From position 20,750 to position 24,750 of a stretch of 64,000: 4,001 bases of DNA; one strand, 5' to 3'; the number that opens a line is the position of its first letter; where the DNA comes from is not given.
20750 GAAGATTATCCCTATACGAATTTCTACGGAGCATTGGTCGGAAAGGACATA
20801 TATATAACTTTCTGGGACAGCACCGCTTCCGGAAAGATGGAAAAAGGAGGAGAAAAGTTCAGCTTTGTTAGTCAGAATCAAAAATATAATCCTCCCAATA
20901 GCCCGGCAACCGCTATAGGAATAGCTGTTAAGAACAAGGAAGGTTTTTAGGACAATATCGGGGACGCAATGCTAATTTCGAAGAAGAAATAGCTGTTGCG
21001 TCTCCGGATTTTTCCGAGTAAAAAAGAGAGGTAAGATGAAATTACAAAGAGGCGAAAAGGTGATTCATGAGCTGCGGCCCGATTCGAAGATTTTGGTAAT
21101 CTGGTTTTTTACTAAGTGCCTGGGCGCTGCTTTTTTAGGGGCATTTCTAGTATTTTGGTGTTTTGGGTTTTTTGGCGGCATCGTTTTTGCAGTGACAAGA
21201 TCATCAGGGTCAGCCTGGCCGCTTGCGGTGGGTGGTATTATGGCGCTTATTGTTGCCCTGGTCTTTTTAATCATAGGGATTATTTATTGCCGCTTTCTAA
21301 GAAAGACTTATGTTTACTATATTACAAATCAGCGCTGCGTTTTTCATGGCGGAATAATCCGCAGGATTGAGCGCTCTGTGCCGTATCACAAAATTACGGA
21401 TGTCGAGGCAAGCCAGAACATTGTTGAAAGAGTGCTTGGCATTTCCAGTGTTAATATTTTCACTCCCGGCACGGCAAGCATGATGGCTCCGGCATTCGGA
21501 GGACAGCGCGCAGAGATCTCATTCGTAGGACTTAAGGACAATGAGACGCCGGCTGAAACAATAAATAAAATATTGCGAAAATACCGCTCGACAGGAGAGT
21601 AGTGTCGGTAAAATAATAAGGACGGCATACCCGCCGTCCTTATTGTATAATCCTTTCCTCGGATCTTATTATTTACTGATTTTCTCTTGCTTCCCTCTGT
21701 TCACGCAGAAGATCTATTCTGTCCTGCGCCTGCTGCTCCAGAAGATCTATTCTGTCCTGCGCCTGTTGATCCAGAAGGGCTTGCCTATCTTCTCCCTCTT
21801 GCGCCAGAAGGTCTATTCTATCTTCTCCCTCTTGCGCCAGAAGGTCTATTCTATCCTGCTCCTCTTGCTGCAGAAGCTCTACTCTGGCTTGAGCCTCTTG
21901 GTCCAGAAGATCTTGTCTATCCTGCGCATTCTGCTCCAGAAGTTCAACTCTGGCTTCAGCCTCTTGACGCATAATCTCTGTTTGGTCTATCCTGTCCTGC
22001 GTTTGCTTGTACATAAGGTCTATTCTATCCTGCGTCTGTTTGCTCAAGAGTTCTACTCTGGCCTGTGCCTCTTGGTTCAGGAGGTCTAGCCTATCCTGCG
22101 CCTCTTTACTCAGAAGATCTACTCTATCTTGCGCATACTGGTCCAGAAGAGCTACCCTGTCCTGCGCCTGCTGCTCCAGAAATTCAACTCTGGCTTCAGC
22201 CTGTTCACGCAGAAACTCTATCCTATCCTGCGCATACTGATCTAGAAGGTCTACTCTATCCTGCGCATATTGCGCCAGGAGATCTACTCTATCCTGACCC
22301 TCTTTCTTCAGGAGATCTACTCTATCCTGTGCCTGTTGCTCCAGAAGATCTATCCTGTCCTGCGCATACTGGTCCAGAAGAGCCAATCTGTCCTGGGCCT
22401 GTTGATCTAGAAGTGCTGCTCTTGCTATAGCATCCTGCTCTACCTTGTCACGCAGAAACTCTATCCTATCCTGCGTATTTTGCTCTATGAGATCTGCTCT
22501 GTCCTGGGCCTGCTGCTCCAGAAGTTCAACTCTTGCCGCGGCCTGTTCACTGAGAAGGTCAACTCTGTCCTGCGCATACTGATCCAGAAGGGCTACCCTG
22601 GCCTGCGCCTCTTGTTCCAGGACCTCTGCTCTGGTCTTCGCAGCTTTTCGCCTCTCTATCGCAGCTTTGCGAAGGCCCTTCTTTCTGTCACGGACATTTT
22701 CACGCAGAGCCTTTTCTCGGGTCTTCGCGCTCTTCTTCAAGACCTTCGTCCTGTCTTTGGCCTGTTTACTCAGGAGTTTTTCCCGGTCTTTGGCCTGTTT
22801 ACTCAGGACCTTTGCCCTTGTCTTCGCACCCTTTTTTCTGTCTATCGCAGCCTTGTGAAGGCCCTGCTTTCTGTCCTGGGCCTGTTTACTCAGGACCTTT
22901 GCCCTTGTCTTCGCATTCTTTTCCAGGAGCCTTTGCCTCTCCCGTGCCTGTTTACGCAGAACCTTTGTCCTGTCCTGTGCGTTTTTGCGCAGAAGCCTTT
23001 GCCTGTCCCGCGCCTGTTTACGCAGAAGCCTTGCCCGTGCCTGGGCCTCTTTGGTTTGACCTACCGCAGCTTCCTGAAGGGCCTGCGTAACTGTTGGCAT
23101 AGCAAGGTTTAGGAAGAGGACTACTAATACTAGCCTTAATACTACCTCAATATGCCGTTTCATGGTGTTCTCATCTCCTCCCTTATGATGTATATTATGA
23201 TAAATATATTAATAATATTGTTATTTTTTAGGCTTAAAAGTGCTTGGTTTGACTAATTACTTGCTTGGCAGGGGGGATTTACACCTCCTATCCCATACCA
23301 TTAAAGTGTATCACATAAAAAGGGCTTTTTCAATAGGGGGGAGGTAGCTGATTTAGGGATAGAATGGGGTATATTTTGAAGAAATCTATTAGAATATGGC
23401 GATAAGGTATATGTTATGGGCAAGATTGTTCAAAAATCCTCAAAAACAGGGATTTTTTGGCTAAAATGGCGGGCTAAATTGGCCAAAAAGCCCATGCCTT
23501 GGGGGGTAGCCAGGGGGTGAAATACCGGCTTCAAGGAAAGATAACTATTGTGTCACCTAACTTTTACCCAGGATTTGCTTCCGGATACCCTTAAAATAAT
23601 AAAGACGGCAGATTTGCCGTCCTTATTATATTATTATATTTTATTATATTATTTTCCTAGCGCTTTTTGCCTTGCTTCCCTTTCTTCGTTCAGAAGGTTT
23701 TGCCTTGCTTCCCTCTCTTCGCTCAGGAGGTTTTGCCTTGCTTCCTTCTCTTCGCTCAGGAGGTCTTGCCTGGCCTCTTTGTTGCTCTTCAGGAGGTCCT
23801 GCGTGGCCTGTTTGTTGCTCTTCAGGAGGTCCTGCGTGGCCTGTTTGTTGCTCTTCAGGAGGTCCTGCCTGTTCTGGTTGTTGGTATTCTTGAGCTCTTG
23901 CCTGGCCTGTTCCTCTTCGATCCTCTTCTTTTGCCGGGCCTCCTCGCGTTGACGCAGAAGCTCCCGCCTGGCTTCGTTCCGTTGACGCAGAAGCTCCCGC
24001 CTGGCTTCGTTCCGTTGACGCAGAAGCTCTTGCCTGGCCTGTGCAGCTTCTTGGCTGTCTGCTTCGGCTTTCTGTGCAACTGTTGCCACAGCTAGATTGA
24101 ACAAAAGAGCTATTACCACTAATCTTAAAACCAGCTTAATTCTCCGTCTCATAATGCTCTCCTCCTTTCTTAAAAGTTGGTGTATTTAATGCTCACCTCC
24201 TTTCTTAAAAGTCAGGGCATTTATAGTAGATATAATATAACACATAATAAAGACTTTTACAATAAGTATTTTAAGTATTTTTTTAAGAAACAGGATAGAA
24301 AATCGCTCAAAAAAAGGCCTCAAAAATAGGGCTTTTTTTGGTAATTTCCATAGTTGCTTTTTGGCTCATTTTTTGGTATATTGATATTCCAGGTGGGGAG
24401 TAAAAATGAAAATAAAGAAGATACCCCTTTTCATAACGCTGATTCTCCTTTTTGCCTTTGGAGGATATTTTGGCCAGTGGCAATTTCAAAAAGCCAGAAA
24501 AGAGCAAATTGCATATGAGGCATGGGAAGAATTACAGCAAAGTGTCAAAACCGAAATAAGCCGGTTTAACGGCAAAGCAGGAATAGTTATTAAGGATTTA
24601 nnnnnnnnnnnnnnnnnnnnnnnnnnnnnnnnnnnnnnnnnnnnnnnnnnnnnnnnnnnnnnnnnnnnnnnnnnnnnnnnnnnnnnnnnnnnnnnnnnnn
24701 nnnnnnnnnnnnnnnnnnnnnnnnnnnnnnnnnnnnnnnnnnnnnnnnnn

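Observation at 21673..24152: Two paralogous secreted proteins built from 11-residue amphipathic repeats; the only minus-strand genes in 64 kb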

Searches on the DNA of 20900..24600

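Call 49: search_rna_families(source=window, start=20900, end=24600, threshold=evalue, max_evalue=1)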
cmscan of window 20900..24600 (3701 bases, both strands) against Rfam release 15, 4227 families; matches with E-value up to 1: 4.
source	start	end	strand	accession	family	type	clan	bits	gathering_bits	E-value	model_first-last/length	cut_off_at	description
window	23591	23671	-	RF00558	L20_leader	Cis-reg; leader;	-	25.3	58.7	0.062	1-127/127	no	Ribosomal protein L20 leader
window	24291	24339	+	RF02427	SpF10_sRNA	Gene; sRNA;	-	22.8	60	0.45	1-57/57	no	Streptococcus sRNA SpF10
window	24307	24415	-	RF00506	Thr_leader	Cis-reg; leader;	-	21.7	55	0.7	1-118/118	no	Threonine operon leader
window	23529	23631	+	RF02377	SurA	Gene; sRNA;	-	17.4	100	0.13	1-279/279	no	SurA sRNA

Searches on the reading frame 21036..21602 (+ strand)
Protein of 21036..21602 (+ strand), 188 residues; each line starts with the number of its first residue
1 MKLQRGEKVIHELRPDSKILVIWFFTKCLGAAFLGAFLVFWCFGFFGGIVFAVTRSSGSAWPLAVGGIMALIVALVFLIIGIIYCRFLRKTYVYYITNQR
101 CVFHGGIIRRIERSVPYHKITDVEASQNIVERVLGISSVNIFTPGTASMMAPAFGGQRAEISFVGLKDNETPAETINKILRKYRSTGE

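Call 5: search_protein_families(library=pfam, proteins=[window:21036-21602:+], max_evalue=0.01)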
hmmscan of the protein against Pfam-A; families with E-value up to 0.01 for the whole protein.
window:21036-21602:+ (188 aa): 2 families
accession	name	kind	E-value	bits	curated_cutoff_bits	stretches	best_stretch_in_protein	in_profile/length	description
PF03703.20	bPH_2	-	1.7e-12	47.9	22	1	90-160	2-62/78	Bacterial PH domain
PF14470.12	bPH_3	-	0.0013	19.6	23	1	88-131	19-64/95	Bacterial PH domain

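Call 51: search_protein_families(library=ncbifam, proteins=[window:21036-21602:+], max_evalue=1)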
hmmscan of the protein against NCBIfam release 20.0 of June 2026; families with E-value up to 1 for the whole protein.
window:21036-21602:+ (188 aa): 3 families
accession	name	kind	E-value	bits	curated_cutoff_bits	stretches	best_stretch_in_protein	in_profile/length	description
NF040894.1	puhB_PGC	equivalog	5.5e-06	26.4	110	1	6-126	19-131/176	photosynthetic complex putative assembly protein PuhB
NF041373.1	HGG_STG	domain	0.18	11.6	29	1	97-106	18-27/38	HGGxSTG domain-containing protein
NF041635.1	STM3941_fam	subfamily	0.56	10.1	40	1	37-135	7-102/157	STM3941 family protein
